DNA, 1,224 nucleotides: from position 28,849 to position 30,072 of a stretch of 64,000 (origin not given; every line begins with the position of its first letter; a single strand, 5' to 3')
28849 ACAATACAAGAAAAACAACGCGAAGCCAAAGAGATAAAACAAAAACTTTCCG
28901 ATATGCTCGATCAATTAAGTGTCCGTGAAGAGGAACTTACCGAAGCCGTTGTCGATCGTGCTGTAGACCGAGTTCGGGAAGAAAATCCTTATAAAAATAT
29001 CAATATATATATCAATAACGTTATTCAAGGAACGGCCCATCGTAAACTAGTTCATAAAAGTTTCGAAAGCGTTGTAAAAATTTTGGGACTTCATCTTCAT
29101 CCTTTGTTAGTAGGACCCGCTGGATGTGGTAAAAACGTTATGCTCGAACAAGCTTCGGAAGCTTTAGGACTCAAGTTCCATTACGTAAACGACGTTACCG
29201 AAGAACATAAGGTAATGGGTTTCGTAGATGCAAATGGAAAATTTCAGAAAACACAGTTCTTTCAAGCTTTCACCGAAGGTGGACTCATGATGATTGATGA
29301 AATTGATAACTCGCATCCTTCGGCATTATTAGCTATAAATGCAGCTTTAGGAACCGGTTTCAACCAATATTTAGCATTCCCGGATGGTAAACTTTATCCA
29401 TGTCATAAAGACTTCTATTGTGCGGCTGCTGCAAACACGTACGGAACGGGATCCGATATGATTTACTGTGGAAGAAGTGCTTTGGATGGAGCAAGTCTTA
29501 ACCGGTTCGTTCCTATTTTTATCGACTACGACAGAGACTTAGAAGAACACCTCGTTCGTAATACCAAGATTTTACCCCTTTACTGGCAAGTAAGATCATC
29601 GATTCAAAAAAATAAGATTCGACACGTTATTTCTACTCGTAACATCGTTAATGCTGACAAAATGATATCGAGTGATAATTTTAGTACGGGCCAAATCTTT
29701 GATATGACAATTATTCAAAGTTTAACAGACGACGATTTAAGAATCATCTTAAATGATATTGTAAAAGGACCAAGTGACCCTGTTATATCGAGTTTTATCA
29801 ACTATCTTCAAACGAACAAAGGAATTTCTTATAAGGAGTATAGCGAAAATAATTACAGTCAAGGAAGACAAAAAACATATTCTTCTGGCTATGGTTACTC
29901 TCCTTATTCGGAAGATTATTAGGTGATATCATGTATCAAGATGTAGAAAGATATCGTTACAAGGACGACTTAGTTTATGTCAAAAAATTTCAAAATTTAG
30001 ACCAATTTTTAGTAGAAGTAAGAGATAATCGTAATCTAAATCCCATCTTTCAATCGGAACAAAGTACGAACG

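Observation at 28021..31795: Self-contained three-gene operon: LRR + coiled-coil AAA_5 ATPase, unknown partner, ankyrin-like protein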

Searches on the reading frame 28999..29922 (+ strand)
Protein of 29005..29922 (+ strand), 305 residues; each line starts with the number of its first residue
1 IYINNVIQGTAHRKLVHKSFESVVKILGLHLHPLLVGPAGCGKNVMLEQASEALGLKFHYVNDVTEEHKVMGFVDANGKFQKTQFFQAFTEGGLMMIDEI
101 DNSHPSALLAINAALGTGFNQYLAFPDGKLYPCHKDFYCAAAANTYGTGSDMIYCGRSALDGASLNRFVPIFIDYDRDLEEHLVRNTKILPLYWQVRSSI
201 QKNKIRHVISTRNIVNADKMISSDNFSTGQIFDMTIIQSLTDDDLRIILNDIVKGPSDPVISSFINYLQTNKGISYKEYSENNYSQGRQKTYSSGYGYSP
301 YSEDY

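Call 35: search_dna_similar(query=window:29005-29922:+, collection=phages, mode=protein, max_rows=40, rows=spread)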
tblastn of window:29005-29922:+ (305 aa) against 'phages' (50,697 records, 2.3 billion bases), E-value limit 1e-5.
Records with a match: 417; places in all: 417; records where one place covers at least 80% of the query: 3.
Best place of each record, by identity: <60% 417.
By first word of the organism name: Staphylococcus 236; Mycobacterium 80; Listeria 70; Acinetobacter 8; Gordonia 6; Clostridium 4; Rhizobium 3; Lactobacillus 2; Alteromonas 2; Bacteriophage 2; and 4 more.
By host as written in the record: Staphylococcus aureus 85; Mycobacterium smegmatis mc2 155 50; Listeria monocytogenes 48; - 38; Mycobacterium smegmatis mc#155 22; Staphylococcus sp. 17; Staphylococcus carnosus TM300 17; Staphylococcus xylosus M1997-2/10 8; and 75 more.
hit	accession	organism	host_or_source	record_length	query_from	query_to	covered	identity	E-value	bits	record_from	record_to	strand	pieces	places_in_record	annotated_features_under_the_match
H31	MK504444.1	Lactobacillus phage 3-521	Lactobacillus brevis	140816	14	251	78%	41.9%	2e-38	149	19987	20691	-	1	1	AAA family ATPase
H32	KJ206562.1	Staphylococcus phage 812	Staphylococcus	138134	15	255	79%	38.3%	1e-39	153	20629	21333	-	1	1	hypothetical protein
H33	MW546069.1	Staphylococcus phage PM36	-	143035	15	255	79%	38.3%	1e-39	153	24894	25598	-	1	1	ATPase-like protein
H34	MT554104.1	Staphylococcus phage ESa1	lake water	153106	15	255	79%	38.3%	1e-39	153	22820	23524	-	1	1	hypothetical protein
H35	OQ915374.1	Staphylococcus phage vB_SAP01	Staphylococcus aureus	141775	15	255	79%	38.3%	2e-39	152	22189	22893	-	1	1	AAA family ATPase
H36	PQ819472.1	Staphylococcus phage sv_nwjns2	Staphylococcus aureus ATCC BAA-44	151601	15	255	79%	38.3%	2e-39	152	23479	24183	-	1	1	porphyrin biosynthesis protein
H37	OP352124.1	Staphylococcus phage SAML-229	Staphylococcus aureus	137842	15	255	79%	38.3%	2e-39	152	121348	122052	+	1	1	hypothetical protein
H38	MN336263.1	Staphylococcus phage Sb1M_9832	Staphylococcus aureus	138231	15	255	79%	38.3%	2e-39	152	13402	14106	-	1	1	hypothetical protein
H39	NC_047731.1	Staphylococcus phage IME-SA118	Staphylococcus aureus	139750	15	255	79%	38.3%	2e-39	152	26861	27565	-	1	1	hypothetical protein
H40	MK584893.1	Staphylococcus phage vBSM-A1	Staphylococcus aureus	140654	15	255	79%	38.3%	2e-39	152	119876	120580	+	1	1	hypothetical protein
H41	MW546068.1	Staphylococcus phage PM34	-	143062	15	255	79%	38.3%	2e-39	152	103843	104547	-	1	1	ATPase-like protein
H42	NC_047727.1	Staphylococcus phage P4W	Staphylococcus aureus strain 6409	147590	15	255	79%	38.3%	2e-39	152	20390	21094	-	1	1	hypothetical protein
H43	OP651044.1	Staphylococcus phage vb_SaH_Safa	Staphylococcus aureus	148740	15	255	79%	38.3%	2e-39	152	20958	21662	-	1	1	AAA family ATPase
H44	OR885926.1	Staphylococcus phage 184DA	Staphylococcus sp.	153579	15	255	79%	38.3%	2e-39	152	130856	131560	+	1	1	hypothetical protein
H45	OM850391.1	Staphylococcus phage O1-102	Staphylococcus aureus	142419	15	255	79%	37.9%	8e-39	150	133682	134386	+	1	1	record has no annotation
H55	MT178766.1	Listeria phage P100plus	Listeria monocytogenes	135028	39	274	77%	35.5%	3e-25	111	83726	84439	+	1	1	putative porphyrin biosynthetic protein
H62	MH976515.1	Gordonia phage Octobien14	Gordonia terrae 3612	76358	12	248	78%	27.6%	2e-17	89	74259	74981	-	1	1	145: AAA-ATPase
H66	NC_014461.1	Mycobacterium phage LeBron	Mycobacterium smegmatis mc2 155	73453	7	180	57%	30.9%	2e-11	70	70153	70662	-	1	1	128: porphyrin biosynthesis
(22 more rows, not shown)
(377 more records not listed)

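Call 65: get_annotated_region(hit=H55, flank=2500)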
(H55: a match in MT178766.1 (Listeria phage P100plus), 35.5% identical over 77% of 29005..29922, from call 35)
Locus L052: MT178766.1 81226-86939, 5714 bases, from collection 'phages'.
description: Listeria phage P100plus, complete genome.
organism: Listeria phage P100plus (NCBI taxid 2723937)
taxonomy: Viruses; Duplodnaviria; Heunggongvirae; Uroviricota; Caudoviricetes; Herelleviridae; Jasinkavirinae; Pecentumvirus; Pecentumvirus P100
host: Listeria monocytogenes; source: -; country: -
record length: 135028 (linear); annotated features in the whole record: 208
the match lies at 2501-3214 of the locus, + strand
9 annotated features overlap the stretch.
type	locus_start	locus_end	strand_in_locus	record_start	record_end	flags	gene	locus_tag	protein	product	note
CDS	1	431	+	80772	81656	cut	-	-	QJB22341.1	hypothetical protein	-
CDS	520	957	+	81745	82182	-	-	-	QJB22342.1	hypothetical protein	-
CDS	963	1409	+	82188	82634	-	-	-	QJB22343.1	hypothetical protein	-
CDS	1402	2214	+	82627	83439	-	-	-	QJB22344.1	hypothetical protein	-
CDS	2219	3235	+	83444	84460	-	-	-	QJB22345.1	putative porphyrin biosynthetic protein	Putative phage-encoded porphyrin biosynthetic protein, CobS (ACLAME 950)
CDS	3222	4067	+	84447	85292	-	-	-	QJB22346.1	hypothetical protein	-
CDS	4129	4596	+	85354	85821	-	-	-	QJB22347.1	hypothetical protein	-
CDS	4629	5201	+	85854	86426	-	-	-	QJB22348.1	hypothetical protein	-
CDS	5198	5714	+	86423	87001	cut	-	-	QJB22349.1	hypothetical protein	-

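Call 66: get_annotated_region(hit=H66, flank=2500)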
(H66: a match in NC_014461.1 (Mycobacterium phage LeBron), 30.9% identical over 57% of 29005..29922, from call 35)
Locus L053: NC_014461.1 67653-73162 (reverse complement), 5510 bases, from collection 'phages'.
description: Mycobacterium phage LeBron, complete genome.
organism: Mycobacterium phage LeBron (NCBI taxid 2919553)
taxonomy: Viruses; Duplodnaviria; Heunggongvirae; Uroviricota; Caudoviricetes; Vilmaviridae; Lclasvirinae; Bronvirus; Mycobacterium virus Bron
host: Mycobacterium smegmatis mc2 155; source: soil; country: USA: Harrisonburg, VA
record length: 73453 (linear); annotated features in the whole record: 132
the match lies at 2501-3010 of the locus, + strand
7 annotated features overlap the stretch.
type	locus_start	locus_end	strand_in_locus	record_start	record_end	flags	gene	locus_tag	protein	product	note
CDS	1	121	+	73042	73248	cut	132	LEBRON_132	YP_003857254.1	hypothetical protein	gp132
CDS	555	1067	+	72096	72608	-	131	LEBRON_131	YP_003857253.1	hypothetical protein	gp131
CDS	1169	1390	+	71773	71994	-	130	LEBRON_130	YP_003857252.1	hypothetical protein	gp130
CDS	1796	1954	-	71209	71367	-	129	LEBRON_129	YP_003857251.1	hypothetical protein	gp129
CDS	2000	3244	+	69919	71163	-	128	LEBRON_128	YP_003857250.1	porphyrin biosynthesis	gp128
CDS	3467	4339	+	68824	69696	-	127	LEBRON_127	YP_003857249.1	hypothetical protein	gp127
CDS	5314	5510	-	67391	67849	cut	126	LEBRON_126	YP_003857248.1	hypothetical protein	gp126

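Call 67: search_protein_families(library=pfam, proteins=[L052:3222-4067:+, L053:3467-4339:+], max_evalue=0.01)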
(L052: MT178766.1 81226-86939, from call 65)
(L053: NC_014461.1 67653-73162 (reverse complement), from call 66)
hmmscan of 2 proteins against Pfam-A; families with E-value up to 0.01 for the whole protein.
L052:3222-4067:+ (281 aa): 1 family
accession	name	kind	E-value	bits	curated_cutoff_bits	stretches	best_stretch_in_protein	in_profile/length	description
PF23822.1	DUF7192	-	1.6e-07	31.4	27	1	97-260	88-255/281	Domain of unknown function (DUF7192)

L053:3467-4339:+ (290 aa): 1 family
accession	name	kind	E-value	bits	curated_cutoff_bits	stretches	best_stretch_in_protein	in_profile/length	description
PF23822.1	DUF7192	-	3.9e-73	246.7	27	1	10-289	11-279/281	Domain of unknown function (DUF7192)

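Call 87: search_solved_structures(query=A6, max_evalue=0.01)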
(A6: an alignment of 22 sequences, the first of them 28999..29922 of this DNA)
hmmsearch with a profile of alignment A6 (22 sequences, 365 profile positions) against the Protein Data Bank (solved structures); distinct sequences matched with E-value up to 0.01: 217 (the best 60 are shown).
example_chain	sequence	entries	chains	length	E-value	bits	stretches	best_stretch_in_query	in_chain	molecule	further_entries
5jcs_s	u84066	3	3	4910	3.8e-55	190.8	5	108-263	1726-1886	Midasin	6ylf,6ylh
6hyp_A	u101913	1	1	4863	3.9e-55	190.8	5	108-263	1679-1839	Midasin,Midasin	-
6i27_A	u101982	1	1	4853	3.9e-55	190.7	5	108-263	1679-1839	Midasin,Midasin,Midasin,Midasin,Midasin,Midasin,Midasin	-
6i26_A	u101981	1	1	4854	3.9e-55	190.7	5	108-263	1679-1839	Midasin,Midasin,Midasin,Midasin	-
6or5_A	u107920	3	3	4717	1.8e-47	165.6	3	120-282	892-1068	Midasin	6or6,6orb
9ujv_A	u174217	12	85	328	1.3e-15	60.7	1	115-327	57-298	Cobaltochelatase subunit CobS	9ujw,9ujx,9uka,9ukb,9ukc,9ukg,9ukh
5c3c_A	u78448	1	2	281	4.3e-15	59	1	119-330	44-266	CbbQ/NirQ/NorQ domain protein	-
9udk_A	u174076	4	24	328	2.3e-14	56.6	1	115-327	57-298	Cobaltochelatase subunit CobS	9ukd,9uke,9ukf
9qhd_A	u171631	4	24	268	4.5e-11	45.8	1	118-331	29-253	Nitric oxide reductase NorQ protein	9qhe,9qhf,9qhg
9m4n_A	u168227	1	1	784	1.5e-10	44.1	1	124-197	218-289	Cell division control protein 48 homolog A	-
9m3v_A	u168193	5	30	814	1.6e-10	43.9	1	124-197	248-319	Cell division control protein 48 homolog A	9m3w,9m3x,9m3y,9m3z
6chs_H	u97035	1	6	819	4.9e-10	42.4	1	123-197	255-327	Putative cell division control protein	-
6l1q_C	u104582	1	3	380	5.1e-10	42.3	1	105-330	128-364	CbbQ protein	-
7wub_C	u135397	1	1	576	8.5e-10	41.6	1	124-197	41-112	Transitional endoplasmic reticulum ATPase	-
9qh4_A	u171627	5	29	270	8.7e-10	41.5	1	117-330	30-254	Protein NorQ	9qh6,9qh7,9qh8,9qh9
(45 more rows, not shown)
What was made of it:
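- On AAA_5 / MoxR-CobS-CbbQ-Midasin class AAA+ ATPases (g1): Midasin 3.8e-55, CobS 1.3e-15, CbbQ 4.3e-15, NorQ 4.5e-11 (call 87).
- Closest known: NorQ-NorD and CbbQ-CbbO. Same: NorQ and CbbQ are among the best PDB matches of the ATPase profile (call 87).
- Closest known: Midasin/Rea1. Same: It is the best profile match of the ATPase family (3.8e-55 over five AAA modules, call 87).
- The family profile against PDB gives Midasin 3.8e-55, CobS 1.3e-15, CbbQ 4.3e-15 and NorQ 4.5e-11 (call 87). CobS is the second-best PDB match after Midasin (call 87).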

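Call 103: get_annotated_region(hit=H62, flank=3500)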
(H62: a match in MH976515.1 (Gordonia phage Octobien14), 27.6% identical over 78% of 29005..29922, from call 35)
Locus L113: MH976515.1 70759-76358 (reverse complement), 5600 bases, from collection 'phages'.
description: Gordonia phage Octobien14, complete genome.
organism: Gordonia phage Octobien14 (NCBI taxid 2483673)
taxonomy: Viruses; Duplodnaviria; Heunggongvirae; Uroviricota; Caudoviricetes; Deeyouvirinae; Octobienvirus; Octobienvirus octobien14
host: Gordonia terrae 3612; source: soil; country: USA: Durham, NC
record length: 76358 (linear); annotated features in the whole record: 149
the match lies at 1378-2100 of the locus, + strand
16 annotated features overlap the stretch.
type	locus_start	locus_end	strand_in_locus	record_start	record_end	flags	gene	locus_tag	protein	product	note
CDS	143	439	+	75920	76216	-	149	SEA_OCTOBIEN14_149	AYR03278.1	hypothetical protein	-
CDS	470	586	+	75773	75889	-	148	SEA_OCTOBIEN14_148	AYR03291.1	hypothetical protein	-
CDS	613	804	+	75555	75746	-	147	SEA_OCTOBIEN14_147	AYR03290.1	hypothetical protein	-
CDS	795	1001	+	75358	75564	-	146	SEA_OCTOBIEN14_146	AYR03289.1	hypothetical protein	-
CDS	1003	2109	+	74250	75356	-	145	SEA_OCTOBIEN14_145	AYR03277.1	AAA-ATPase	-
CDS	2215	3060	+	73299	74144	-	144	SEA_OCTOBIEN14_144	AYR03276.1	hypothetical protein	-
CDS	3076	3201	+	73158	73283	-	143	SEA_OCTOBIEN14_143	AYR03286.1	hypothetical protein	-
CDS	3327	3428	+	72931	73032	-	142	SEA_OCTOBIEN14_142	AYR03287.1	hypothetical protein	-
CDS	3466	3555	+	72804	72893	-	141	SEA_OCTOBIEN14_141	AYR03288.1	hypothetical protein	-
CDS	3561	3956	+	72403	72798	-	140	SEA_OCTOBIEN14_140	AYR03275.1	hypothetical protein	-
CDS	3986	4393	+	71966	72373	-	139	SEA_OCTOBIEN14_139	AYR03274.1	hypothetical protein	-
CDS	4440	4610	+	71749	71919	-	138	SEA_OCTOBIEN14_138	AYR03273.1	hypothetical protein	-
CDS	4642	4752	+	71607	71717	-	137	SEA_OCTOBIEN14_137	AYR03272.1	hypothetical protein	-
CDS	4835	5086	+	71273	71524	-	136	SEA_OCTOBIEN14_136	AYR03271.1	hypothetical protein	-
CDS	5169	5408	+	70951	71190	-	135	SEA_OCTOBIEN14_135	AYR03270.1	hypothetical protein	-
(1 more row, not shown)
